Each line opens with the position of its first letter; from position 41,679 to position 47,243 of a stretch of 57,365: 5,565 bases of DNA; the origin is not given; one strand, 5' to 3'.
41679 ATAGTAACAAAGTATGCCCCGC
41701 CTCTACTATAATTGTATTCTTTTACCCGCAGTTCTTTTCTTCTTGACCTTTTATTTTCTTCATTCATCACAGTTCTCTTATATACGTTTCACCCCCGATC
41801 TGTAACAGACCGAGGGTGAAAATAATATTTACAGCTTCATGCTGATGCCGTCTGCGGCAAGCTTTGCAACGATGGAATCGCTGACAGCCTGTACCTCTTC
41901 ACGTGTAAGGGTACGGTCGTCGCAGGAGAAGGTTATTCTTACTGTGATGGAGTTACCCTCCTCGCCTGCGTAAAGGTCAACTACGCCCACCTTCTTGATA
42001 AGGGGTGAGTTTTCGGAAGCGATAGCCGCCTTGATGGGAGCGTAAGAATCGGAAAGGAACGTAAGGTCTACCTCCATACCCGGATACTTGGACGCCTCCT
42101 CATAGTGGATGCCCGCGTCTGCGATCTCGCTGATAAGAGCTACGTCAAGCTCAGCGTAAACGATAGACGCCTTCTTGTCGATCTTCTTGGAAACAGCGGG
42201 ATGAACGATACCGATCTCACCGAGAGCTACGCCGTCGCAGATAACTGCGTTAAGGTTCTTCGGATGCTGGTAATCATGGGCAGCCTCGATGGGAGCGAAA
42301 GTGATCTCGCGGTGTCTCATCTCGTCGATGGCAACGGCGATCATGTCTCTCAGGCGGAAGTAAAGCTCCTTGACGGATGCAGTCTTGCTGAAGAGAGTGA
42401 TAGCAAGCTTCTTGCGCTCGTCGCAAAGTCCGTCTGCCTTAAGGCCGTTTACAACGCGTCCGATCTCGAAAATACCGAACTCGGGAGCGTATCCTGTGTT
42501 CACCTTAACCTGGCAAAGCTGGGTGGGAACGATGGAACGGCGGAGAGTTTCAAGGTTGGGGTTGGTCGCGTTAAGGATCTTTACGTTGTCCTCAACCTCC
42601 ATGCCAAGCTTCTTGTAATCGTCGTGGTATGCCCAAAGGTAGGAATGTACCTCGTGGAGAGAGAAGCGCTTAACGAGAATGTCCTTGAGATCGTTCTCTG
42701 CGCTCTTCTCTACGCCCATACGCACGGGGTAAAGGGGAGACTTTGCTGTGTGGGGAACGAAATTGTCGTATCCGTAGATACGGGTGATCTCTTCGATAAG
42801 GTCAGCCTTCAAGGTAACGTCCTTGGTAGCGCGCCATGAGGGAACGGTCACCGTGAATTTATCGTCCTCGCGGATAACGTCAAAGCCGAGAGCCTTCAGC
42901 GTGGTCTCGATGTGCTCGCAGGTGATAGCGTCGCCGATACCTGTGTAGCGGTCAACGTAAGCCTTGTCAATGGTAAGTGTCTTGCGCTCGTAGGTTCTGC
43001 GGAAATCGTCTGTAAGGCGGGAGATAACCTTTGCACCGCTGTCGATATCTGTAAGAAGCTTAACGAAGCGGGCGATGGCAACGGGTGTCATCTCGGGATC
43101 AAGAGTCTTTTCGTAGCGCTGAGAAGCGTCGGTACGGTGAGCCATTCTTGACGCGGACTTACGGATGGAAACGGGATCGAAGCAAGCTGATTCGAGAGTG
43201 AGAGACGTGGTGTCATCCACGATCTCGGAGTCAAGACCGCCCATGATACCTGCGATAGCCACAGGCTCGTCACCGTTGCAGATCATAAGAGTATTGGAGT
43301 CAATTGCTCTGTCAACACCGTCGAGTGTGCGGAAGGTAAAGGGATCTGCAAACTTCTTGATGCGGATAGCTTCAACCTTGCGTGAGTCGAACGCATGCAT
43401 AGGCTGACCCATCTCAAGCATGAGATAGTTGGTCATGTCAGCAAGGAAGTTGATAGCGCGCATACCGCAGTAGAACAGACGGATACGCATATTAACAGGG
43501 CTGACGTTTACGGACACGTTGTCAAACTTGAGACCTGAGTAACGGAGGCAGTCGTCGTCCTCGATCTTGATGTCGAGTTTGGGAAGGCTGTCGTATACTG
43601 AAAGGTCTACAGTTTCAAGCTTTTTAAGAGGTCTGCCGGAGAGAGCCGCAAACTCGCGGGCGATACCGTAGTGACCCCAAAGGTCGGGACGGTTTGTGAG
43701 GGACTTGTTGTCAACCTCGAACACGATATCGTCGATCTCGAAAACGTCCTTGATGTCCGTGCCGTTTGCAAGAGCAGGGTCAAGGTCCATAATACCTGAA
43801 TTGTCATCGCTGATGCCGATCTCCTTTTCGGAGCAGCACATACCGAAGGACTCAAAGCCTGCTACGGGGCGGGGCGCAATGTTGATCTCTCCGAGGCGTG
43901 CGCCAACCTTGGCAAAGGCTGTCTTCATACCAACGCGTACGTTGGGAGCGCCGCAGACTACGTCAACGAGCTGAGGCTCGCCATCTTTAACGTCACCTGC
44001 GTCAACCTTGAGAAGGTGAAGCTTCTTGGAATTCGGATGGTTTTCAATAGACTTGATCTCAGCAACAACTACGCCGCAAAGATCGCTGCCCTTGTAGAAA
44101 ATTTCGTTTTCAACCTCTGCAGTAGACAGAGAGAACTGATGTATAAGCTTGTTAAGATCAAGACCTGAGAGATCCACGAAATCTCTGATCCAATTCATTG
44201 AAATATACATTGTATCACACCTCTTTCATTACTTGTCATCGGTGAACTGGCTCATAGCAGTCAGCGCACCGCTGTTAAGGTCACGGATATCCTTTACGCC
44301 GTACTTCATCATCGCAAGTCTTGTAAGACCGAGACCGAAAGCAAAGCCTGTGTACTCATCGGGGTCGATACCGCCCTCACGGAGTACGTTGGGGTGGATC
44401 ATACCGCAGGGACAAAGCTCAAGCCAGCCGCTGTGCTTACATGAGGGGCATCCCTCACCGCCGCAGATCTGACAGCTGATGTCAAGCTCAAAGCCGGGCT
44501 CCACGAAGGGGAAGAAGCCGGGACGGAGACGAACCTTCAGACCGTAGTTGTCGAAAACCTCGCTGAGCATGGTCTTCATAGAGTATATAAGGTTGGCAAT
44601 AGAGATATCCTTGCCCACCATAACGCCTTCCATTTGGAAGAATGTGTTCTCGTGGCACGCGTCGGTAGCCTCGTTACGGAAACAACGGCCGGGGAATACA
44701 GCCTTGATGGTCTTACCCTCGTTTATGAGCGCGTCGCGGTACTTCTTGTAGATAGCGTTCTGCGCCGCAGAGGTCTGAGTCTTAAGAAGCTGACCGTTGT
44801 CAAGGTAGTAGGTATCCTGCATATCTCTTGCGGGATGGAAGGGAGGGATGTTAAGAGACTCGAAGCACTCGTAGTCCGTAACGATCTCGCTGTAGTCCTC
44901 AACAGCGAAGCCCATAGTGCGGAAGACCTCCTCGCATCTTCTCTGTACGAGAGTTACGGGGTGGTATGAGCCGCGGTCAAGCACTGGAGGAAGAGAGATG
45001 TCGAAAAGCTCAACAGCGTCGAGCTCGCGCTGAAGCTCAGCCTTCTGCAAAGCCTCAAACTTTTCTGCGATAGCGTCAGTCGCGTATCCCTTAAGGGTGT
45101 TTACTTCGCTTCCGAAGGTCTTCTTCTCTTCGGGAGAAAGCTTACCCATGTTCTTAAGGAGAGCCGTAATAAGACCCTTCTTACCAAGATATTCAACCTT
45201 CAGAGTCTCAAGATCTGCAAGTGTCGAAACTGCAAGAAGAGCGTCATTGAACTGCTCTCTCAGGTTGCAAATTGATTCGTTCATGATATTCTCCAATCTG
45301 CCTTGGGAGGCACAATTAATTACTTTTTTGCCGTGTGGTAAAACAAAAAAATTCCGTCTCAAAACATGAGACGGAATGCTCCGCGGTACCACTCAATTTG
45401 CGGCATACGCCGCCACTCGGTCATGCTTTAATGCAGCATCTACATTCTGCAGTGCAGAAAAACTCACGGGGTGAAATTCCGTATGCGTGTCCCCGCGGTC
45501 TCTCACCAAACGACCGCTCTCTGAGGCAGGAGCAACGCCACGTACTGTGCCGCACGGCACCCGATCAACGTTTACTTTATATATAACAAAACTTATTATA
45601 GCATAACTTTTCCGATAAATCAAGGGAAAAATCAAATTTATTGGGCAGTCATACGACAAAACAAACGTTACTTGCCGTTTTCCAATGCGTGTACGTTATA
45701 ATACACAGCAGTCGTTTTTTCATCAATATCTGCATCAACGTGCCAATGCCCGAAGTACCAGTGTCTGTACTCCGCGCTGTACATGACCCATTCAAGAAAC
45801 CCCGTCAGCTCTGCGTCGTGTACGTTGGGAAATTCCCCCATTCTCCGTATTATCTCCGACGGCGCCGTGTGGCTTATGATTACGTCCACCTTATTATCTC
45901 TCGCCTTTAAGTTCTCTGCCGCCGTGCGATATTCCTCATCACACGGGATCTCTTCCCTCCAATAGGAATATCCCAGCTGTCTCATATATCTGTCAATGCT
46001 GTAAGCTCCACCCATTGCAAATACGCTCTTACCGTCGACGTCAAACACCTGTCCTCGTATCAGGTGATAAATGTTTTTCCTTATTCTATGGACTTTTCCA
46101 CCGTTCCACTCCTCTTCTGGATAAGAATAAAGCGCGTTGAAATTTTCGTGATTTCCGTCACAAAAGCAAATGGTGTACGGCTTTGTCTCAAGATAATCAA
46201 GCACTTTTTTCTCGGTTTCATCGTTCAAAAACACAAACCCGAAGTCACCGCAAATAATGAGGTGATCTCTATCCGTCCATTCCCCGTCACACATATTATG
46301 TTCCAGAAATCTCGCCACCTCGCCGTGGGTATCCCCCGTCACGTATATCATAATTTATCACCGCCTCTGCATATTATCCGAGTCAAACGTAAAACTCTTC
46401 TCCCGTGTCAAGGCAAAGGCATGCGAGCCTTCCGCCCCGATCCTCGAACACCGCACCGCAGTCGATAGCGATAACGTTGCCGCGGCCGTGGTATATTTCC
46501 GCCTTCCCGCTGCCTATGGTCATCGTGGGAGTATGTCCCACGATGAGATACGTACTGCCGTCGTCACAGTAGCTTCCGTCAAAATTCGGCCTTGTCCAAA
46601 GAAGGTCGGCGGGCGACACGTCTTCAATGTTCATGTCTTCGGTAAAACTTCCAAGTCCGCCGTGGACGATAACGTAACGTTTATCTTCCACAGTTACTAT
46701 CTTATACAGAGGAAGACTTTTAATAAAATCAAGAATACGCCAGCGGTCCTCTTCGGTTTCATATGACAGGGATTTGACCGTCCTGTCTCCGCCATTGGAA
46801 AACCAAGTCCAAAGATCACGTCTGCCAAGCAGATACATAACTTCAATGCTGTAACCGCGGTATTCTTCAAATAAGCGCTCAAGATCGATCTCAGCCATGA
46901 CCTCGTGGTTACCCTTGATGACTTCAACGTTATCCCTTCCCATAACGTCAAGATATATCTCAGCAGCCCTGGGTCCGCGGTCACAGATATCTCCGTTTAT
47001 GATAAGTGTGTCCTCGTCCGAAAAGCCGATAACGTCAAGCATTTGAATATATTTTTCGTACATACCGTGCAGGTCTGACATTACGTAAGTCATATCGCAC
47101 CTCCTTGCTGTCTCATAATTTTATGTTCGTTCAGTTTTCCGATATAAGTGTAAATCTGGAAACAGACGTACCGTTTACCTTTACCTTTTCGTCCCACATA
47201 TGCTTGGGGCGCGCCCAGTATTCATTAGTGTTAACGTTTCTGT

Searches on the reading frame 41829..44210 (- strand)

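Call 57: search_protein_families(library=padloc, proteins=[window:41829-44210:-], max_evalue=0.001)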
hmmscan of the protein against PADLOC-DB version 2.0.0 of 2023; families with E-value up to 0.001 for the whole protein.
window:41829-44210:- (793 aa): 0 families

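Call 58: search_protein_families(library=pfam, proteins=[window:41829-44210:-], max_evalue=0.0001)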
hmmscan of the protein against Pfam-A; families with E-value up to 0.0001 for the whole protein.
window:41829-44210:- (793 aa): 5 families
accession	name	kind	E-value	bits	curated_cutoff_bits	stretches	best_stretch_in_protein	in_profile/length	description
PF03483.22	B3_4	-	1.4e-50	171.8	29.3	1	221-389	2-172/174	B3/4 domain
PF17759.6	tRNA_synthFbeta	-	8.3e-22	78.1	22.4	1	502-690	19-214/214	Phenylalanyl tRNA synthetase beta chain CLM domain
PF03484.21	B5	-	2.4e-17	63.3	28.6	1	413-481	2-67/67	tRNA synthetase B5 domain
PF01588.26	tRNA_bind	-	6.8e-16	58.6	27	1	47-151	1-95/96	Putative tRNA binding domain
PF03147.19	FDX-ACB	-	3e-12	47.2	31.1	1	707-786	1-87/94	Ferredoxin-fold anticodon binding domain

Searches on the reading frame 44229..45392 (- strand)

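Call 57: search_protein_families(library=padloc, proteins=[window:44229-45392:-], max_evalue=0.001)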
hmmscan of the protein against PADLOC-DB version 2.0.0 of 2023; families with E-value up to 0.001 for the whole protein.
window:44229-45392:- (387 aa): 0 families

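Call 58: search_protein_families(library=pfam, proteins=[window:44229-45392:-], max_evalue=0.0001)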
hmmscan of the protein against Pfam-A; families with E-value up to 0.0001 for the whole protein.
window:44229-45392:- (387 aa): 2 families
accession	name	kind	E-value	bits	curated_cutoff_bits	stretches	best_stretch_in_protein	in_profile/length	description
PF01409.25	tRNA-synt_2d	-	8.1e-73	245.3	19.8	1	131-383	3-246/246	tRNA synthetases class II core domain (F)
PF02912.23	Phe_tRNA-synt_N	-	3.8e-24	84.9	22.3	1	57-124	2-69/69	Aminoacyl tRNA synthetase class II, N-terminal domain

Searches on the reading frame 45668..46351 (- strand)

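Call 72: search_protein_families(library=padloc, proteins=[window:45668-46351:-], max_evalue=0.001)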
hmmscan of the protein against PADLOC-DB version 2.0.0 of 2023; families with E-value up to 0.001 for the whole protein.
window:45668-46351:- (227 aa): 1 family
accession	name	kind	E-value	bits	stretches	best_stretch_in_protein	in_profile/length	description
PDLC04908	PDC-S10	-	2.3e-09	34.8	1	3-224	13-202/223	-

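Call 73: search_protein_families(library=pfam, proteins=[window:45668-46351:-], max_evalue=0.0001)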
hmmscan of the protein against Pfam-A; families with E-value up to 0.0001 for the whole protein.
window:45668-46351:- (227 aa): 0 families

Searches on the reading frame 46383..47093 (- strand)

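Call 72: search_protein_families(library=padloc, proteins=[window:46383-47093:-], max_evalue=0.001)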
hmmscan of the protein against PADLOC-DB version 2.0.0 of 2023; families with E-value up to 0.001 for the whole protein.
window:46383-47093:- (236 aa): 0 families

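Call 73: search_protein_families(library=pfam, proteins=[window:46383-47093:-], max_evalue=0.0001)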
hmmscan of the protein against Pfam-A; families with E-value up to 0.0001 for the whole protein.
window:46383-47093:- (236 aa): 3 families
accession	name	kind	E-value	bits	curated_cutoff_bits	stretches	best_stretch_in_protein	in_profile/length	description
PF00149.33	Metallophos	-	1.3e-13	52.3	21.5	1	3-188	4-156/191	Calcineurin-like phosphoesterase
PF06874.16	FBPase_2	-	1.2e-05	24.3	27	0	28-66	185-223/639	Firmicute fructose-1,6-bisphosphatase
PF12850.12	Metallophos_2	-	1.8e-05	25.2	27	1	4-193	5-121/154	Calcineurin-like phosphoesterase superfamily domain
